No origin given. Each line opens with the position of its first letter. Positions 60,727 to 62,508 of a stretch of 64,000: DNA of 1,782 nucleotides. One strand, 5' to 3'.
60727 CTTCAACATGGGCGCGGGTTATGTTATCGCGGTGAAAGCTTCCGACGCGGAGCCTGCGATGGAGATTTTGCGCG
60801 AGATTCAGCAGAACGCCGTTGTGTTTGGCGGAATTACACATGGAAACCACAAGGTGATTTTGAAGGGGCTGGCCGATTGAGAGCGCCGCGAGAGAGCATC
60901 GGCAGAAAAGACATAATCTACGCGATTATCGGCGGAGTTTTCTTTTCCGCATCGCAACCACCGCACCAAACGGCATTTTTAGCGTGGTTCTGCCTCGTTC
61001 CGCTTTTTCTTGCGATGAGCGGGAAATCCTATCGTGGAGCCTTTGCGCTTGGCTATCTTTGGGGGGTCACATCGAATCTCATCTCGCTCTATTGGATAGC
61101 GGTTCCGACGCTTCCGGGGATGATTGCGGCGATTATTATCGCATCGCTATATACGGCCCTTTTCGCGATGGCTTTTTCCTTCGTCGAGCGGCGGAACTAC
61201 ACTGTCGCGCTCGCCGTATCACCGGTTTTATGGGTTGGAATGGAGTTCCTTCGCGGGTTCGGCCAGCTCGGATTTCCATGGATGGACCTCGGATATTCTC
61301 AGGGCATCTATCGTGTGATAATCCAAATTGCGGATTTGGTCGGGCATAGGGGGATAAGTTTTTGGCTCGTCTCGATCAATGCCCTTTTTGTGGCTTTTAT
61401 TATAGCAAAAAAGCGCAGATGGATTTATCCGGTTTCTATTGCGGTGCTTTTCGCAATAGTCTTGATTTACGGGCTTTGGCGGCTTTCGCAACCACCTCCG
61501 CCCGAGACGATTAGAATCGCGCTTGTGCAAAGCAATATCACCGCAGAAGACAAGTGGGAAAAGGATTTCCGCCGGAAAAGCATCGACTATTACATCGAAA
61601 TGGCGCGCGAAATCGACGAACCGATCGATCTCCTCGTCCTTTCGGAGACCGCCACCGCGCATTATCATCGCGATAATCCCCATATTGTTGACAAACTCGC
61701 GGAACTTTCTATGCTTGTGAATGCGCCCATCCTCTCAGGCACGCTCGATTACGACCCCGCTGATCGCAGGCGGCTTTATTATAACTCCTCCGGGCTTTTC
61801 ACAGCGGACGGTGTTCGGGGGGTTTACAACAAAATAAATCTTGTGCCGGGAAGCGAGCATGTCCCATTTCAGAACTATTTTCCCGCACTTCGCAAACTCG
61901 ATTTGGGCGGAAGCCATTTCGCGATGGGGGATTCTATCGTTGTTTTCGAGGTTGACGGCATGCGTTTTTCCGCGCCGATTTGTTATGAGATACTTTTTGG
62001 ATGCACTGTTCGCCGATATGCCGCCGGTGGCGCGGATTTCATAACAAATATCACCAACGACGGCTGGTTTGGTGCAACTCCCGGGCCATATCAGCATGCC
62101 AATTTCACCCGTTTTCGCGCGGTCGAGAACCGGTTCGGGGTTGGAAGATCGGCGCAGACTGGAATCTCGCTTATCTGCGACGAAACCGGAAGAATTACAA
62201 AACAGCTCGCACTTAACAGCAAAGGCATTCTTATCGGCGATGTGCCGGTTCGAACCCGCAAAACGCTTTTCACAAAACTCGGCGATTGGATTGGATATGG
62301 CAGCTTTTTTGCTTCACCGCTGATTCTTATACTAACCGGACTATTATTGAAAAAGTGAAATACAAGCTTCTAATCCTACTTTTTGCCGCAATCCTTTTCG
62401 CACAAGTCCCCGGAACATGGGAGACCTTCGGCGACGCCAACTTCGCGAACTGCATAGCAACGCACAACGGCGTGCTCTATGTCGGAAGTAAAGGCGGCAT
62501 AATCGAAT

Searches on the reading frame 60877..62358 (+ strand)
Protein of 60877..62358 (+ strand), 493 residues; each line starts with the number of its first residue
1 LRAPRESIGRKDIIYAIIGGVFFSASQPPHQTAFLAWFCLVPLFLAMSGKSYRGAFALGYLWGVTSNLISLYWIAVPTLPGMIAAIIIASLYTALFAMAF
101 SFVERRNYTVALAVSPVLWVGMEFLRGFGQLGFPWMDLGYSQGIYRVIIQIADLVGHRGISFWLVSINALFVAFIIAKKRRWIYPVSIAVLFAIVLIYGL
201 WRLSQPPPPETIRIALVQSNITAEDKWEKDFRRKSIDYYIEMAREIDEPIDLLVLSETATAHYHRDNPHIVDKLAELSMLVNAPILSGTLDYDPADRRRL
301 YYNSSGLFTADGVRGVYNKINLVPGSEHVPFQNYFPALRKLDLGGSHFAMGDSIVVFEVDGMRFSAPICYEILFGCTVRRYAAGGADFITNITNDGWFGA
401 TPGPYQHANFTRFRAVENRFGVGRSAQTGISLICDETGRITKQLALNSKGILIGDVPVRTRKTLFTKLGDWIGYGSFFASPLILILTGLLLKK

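Call 63: search_protein_families(library=pfam, proteins=[window:60877-62358:+])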
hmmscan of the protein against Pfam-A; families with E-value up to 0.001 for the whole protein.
window:60877-62358:+ (493 aa): 2 families
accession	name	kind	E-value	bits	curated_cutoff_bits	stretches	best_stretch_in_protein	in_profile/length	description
PF20154.4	LNT_N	-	8.4e-34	117.5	27.1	1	20-170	2-159/159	Apolipoprotein N-acyltransferase N-terminal domain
PF00795.27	CN_hydrolase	-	2.5e-29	102.9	23.2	1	213-458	1-248/256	Carbon-nitrogen hydrolase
